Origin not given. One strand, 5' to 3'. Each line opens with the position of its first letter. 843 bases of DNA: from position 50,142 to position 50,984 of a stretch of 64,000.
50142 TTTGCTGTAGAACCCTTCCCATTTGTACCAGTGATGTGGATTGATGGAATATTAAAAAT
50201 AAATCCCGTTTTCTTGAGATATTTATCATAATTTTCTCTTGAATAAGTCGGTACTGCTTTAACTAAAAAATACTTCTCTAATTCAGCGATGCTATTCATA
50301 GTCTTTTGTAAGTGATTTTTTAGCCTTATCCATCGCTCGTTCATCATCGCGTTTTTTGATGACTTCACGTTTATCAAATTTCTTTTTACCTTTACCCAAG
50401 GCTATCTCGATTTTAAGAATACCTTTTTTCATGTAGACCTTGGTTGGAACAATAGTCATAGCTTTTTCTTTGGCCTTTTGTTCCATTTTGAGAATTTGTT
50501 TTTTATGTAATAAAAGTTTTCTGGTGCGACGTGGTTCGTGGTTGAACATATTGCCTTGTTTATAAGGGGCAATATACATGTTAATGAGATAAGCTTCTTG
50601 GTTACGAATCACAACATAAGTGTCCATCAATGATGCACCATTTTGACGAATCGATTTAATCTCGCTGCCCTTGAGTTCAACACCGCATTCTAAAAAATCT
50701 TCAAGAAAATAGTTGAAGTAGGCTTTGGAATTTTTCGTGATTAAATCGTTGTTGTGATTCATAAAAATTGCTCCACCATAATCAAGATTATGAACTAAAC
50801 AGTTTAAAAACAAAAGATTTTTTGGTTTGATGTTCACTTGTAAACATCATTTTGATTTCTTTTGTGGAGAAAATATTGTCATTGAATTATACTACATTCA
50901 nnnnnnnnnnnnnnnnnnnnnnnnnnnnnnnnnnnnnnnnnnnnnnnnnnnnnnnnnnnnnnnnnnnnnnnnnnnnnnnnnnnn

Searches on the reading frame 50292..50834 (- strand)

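Call 4: search_protein_families(library=pfam, proteins=[window:50292-50834:-], max_evalue=1)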
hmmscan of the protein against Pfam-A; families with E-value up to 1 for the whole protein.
window:50292-50834:- (180 aa): 2 families
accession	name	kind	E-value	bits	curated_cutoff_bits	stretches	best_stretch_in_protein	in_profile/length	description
PF01668.23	SmpB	-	5.1e-55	185.8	27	1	32-173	1-142/143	SmpB protein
PF13229.12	Beta_helix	-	0.12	12.4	25.9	1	7-73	57-124/158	Right handed beta helix region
